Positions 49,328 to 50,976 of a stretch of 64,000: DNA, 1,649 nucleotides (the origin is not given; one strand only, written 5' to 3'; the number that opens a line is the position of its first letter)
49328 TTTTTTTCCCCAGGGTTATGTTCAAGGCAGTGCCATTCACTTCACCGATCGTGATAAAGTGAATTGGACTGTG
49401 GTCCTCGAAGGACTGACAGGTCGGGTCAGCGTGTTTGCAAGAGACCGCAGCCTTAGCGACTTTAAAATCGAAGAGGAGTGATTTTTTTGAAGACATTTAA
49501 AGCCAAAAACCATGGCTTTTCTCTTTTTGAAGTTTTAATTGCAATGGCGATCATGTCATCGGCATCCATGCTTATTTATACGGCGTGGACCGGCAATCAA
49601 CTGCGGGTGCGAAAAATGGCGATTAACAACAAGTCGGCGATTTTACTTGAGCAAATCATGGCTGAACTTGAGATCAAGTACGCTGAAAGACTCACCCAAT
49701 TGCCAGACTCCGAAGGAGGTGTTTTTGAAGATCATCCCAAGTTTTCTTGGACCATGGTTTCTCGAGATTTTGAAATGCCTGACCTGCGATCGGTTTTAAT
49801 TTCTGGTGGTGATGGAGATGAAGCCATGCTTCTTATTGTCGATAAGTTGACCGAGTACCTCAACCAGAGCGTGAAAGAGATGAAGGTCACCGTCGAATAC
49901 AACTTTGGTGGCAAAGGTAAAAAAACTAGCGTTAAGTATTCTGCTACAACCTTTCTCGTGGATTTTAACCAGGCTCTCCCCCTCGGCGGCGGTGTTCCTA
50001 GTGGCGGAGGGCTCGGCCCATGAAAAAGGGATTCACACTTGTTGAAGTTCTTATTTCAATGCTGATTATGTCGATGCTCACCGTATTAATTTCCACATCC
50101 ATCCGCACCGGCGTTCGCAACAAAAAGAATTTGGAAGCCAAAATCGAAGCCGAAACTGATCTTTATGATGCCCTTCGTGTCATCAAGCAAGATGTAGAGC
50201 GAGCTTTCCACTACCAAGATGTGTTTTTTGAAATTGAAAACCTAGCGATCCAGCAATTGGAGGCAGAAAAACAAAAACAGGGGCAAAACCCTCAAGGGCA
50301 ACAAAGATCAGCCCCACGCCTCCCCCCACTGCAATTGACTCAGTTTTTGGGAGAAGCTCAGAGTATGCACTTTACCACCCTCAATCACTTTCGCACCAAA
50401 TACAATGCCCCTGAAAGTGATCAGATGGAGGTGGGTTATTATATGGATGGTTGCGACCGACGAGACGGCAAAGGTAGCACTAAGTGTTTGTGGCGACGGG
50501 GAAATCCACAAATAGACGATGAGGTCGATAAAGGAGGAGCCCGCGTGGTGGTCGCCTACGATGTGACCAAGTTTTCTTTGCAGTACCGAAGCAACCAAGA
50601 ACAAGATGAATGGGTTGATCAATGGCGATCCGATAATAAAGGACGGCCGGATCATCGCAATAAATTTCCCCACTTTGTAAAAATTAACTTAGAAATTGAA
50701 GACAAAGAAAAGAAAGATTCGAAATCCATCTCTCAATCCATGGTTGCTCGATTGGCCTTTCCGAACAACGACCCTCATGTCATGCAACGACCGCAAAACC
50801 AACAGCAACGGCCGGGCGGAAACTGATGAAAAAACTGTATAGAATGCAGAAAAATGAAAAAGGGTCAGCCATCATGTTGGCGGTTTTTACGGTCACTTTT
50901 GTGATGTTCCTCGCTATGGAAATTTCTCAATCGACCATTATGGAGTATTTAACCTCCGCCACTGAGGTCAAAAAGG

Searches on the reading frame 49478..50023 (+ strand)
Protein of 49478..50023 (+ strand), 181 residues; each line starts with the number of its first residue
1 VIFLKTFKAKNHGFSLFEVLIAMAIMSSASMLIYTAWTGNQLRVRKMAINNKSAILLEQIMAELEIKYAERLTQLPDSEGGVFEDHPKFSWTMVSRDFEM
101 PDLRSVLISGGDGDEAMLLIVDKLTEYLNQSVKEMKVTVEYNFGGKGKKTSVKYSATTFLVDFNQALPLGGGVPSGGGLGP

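Call 42: search_protein_families(library=pfam, proteins=[window:49478-50023:+], max_evalue=0.00001)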
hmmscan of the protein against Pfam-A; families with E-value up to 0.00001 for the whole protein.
window:49478-50023:+ (181 aa): 1 family
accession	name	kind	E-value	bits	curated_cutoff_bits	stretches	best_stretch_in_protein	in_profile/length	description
PF07963.17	N_methyl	-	2.1e-06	27.5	21.2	1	9-33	2-26/27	Prokaryotic N-terminal methylation motif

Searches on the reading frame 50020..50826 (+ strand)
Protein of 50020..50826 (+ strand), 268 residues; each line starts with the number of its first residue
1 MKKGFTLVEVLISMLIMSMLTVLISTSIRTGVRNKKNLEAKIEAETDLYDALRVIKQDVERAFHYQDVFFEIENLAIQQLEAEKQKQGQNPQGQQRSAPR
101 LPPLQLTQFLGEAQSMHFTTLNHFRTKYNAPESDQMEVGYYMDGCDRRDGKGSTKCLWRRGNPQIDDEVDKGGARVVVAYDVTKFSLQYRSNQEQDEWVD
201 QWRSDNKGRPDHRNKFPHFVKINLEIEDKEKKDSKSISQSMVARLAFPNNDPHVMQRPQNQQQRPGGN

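Call 42: search_protein_families(library=pfam, proteins=[window:50020-50826:+], max_evalue=0.00001)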
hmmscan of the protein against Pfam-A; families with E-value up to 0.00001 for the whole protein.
window:50020-50826:+ (268 aa): 2 families
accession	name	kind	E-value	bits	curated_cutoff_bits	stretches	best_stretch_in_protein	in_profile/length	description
PF11612.13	T2SSJ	-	1.1e-09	39.1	28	1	107-230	29-134/140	Type II secretion system (T2SS), protein J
PF07963.17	N_methyl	-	1.8e-06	27.7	21.2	1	2-24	4-26/27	Prokaryotic N-terminal methylation motif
